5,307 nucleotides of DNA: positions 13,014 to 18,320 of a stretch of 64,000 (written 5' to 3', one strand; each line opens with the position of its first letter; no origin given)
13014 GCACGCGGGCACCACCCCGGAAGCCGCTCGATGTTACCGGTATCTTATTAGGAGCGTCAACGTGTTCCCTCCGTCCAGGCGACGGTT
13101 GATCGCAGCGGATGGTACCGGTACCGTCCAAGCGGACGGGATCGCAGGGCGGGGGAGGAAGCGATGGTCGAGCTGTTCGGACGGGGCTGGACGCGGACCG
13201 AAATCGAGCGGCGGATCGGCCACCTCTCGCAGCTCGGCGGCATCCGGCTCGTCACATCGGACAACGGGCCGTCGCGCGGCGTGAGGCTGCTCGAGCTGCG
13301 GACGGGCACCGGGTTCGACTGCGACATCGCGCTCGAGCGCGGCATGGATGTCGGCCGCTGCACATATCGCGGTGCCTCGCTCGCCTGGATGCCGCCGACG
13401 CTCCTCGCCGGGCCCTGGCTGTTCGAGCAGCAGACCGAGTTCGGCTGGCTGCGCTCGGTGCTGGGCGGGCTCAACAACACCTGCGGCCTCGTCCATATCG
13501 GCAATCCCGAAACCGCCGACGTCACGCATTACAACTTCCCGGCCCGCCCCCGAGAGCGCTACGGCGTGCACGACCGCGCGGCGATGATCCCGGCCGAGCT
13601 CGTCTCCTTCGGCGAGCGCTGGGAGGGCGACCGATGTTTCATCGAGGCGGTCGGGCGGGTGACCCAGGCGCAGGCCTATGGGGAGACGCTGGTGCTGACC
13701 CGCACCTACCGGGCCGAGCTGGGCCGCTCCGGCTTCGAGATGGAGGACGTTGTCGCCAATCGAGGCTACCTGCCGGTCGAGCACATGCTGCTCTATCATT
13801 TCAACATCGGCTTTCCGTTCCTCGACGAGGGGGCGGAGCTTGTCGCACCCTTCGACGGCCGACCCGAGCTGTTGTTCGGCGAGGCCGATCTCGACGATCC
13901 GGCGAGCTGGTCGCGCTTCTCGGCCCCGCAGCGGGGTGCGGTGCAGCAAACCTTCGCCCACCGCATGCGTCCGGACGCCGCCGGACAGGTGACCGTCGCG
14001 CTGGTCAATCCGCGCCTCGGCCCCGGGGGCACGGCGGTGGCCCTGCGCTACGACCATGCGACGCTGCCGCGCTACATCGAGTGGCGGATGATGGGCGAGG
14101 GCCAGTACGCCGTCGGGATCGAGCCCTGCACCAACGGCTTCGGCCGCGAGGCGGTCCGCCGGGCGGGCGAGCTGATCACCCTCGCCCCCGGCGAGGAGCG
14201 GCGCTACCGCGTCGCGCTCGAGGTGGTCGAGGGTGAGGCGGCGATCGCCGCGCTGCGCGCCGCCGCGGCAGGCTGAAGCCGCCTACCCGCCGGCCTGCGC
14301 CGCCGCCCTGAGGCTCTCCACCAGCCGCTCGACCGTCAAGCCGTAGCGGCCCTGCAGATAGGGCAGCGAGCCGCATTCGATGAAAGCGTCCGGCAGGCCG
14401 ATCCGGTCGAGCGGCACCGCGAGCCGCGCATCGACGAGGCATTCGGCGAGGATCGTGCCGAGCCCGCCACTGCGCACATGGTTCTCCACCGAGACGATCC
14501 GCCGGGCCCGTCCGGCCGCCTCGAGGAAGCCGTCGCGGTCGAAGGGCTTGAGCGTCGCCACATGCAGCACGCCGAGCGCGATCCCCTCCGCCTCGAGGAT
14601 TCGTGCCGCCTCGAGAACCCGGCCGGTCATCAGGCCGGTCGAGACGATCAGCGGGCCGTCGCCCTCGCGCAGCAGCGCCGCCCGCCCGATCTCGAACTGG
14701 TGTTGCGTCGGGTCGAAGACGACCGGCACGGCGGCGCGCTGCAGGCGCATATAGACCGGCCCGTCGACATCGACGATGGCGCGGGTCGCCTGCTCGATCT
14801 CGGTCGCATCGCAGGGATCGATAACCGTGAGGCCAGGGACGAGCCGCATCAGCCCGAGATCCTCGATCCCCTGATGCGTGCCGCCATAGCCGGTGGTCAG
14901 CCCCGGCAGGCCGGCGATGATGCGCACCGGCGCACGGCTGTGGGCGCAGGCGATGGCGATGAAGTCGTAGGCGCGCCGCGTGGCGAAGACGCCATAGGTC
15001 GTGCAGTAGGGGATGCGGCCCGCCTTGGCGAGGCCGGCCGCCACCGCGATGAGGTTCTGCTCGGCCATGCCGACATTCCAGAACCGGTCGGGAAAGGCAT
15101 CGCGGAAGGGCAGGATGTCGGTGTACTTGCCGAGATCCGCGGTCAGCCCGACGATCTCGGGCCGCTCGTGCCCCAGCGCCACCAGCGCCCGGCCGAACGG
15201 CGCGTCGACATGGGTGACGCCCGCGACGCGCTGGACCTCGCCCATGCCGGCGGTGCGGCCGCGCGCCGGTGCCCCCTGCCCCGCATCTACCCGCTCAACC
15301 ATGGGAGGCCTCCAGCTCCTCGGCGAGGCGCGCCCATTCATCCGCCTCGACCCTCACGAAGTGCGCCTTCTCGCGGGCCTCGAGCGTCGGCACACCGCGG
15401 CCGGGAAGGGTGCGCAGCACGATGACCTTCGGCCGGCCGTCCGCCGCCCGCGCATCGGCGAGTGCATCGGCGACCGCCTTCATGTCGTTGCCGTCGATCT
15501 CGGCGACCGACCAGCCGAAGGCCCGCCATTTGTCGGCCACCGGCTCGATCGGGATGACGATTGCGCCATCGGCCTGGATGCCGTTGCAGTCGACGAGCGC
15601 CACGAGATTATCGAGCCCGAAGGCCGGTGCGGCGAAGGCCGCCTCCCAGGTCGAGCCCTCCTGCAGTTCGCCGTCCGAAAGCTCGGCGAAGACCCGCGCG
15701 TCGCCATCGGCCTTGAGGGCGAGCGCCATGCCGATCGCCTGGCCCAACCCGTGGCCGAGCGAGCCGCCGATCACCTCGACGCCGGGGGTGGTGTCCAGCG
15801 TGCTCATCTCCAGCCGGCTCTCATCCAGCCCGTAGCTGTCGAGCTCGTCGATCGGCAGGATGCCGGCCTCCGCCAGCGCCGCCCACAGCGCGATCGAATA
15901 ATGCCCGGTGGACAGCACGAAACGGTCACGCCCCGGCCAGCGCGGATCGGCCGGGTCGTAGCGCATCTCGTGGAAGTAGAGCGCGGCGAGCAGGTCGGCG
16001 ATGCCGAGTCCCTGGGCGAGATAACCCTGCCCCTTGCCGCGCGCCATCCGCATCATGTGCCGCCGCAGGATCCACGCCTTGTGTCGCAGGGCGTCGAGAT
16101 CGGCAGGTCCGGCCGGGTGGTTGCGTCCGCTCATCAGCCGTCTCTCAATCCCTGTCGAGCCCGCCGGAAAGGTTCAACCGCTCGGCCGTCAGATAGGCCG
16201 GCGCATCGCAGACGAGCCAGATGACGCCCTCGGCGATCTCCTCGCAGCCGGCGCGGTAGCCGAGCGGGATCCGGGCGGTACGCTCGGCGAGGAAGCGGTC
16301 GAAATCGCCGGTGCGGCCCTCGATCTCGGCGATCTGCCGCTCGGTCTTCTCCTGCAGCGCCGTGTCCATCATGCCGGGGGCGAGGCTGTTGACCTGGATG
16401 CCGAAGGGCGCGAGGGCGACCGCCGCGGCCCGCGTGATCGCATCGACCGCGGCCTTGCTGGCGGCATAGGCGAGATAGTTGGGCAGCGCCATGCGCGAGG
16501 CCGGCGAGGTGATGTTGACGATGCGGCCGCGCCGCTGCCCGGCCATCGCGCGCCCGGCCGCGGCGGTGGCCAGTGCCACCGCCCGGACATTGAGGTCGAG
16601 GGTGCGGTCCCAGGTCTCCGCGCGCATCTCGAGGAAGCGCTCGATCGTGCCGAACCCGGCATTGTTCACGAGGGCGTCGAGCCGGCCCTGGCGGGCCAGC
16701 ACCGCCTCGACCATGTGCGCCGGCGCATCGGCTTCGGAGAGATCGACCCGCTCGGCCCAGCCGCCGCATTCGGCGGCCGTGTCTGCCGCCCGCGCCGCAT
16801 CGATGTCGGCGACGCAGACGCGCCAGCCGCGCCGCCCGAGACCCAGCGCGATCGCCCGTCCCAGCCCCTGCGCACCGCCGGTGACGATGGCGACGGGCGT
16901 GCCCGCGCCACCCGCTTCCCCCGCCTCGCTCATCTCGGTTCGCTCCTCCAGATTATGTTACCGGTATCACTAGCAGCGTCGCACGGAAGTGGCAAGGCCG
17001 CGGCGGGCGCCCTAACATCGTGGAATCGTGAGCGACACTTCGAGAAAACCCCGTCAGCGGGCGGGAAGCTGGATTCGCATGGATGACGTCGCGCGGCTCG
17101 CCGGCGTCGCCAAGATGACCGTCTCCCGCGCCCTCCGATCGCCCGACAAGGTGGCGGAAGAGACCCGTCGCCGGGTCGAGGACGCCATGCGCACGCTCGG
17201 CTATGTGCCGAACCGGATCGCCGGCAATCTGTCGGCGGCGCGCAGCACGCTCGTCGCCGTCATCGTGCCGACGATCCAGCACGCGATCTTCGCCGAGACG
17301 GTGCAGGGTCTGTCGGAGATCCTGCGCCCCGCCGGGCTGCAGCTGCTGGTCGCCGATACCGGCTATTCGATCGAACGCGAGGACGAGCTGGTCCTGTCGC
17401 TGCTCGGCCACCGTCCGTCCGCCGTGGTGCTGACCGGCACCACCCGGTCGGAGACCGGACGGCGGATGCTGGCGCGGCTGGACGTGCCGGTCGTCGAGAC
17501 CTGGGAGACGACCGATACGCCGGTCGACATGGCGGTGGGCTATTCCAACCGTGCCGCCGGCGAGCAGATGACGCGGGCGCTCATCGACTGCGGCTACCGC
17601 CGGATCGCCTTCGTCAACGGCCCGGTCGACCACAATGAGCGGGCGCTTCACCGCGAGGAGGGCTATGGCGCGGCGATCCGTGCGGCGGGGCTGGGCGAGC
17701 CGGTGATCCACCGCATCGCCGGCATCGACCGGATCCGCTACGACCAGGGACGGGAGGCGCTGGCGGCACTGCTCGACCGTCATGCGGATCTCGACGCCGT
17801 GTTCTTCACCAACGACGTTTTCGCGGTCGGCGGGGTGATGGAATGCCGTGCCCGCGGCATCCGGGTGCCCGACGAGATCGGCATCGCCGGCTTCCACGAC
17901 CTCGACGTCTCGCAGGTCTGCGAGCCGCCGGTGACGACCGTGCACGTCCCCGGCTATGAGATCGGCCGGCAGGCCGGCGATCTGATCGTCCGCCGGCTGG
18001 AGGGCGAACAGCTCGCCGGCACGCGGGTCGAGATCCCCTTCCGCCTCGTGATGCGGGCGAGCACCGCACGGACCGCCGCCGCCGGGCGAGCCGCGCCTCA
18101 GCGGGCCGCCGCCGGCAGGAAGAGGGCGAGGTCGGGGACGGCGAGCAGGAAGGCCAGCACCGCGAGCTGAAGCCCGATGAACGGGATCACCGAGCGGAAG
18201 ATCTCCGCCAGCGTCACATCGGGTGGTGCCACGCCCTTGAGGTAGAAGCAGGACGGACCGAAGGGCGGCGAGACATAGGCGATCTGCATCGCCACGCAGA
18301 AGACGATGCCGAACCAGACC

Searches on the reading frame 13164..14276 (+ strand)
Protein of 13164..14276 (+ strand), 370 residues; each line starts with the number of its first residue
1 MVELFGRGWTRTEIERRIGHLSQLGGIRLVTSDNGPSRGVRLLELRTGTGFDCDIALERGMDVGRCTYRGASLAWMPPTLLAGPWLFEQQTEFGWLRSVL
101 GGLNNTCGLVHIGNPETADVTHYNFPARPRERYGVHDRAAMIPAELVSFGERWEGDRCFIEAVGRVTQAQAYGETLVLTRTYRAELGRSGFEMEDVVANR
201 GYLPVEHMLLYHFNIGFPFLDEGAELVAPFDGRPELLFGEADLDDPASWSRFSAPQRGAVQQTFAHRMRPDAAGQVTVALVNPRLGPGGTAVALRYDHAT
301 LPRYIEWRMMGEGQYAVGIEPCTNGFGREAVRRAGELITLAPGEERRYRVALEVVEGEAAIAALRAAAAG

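Call 31: search_protein_families(library=pfam, proteins=[window:13164-14276:+], max_evalue=0.00001)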
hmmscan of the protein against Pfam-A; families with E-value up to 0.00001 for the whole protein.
window:13164-14276:+ (370 aa): 1 family
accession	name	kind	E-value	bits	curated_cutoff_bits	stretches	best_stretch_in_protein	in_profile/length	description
PF14486.12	DUF4432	-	1.4e-80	270.8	32.5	1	37-354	1-304/304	Domain of unknown function (DUF4432)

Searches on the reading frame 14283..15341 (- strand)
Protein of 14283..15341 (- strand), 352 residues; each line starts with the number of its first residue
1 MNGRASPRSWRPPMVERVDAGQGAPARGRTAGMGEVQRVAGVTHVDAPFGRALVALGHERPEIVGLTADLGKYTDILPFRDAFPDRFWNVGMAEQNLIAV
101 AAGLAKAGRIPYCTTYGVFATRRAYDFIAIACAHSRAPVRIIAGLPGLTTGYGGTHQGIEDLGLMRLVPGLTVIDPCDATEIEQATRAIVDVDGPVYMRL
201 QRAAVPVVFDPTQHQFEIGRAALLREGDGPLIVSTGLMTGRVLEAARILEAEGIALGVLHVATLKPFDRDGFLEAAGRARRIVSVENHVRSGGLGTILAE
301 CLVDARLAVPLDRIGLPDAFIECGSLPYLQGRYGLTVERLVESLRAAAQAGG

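Call 31: search_protein_families(library=pfam, proteins=[window:14283-15341:-], max_evalue=0.00001)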
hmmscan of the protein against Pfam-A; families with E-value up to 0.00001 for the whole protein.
window:14283-15341:- (352 aa): 2 families
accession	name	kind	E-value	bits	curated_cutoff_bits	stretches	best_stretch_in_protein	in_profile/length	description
PF02779.29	Transket_pyr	-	7.1e-33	114.1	27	1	49-206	9-173/174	Transketolase, pyrimidine binding domain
PF02780.25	Transketolase_C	-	4.7e-24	85.1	25.9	1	219-339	1-123/124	Transketolase, C-terminal domain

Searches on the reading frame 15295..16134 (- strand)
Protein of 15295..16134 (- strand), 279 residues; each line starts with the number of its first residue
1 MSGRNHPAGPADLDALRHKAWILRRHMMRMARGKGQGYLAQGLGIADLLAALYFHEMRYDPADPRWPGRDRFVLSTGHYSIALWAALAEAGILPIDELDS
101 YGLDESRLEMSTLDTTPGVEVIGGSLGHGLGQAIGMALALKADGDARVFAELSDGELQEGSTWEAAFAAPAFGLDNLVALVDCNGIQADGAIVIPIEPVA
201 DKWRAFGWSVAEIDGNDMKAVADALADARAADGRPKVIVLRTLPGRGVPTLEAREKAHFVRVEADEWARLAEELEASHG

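Call 31: search_protein_families(library=pfam, proteins=[window:15295-16134:-], max_evalue=0.00001)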
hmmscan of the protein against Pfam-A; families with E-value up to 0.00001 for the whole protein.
window:15295-16134:- (279 aa): 1 family
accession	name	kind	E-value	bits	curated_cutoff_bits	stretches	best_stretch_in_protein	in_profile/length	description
PF00456.26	Transketolase_N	-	6.7e-43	147.4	22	1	35-273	21-274/334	Transketolase, thiamine diphosphate binding domain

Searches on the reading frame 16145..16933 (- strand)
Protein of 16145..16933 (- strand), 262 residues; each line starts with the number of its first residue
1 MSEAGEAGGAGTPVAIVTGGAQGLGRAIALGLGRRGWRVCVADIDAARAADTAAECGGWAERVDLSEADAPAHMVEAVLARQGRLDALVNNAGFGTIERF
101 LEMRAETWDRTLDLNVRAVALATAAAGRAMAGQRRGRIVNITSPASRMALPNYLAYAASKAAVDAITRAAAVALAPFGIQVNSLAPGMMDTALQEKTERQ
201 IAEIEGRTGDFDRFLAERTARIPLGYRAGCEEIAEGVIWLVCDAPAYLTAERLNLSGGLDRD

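Call 31: search_protein_families(library=pfam, proteins=[window:16145-16933:-], max_evalue=0.00001)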
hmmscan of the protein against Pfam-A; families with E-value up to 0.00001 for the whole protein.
window:16145-16933:- (262 aa): 3 families
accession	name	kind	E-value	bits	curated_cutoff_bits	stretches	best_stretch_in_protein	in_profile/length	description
PF00106.31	adh_short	-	1.9e-50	171.5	26.6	1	14-200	2-193/195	short chain dehydrogenase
PF13561.12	adh_short_C2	-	6.5e-49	167.1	27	1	21-259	3-235/236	Enoyl-(Acyl carrier protein) reductase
PF08659.16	KR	-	5.2e-06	26.9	22.6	0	15-169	3-162/180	KR domain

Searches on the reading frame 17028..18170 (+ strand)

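Call 31: search_protein_families(library=pfam, proteins=[window:17028-18170:+], max_evalue=0.00001)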
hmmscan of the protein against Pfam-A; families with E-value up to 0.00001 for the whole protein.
window:17028-18170:+ (380 aa): 4 families
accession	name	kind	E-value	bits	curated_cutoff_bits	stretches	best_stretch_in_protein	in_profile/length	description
PF00532.27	Peripla_BP_1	-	4.9e-29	102.1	22.2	1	76-341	4-278/281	Periplasmic binding proteins and sugar binding domain of LacI family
PF13377.12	Peripla_BP_3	-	7.2e-29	101.4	26.5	1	183-346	2-167/167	Periplasmic binding protein-like domain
PF00356.27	LacI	-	1.3e-19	70.2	27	1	18-62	2-46/46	Bacterial regulatory proteins, lacI family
PF13407.12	Peripla_BP_4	-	8.1e-10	39.1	35.1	1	76-289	1-218/258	Periplasmic binding protein domain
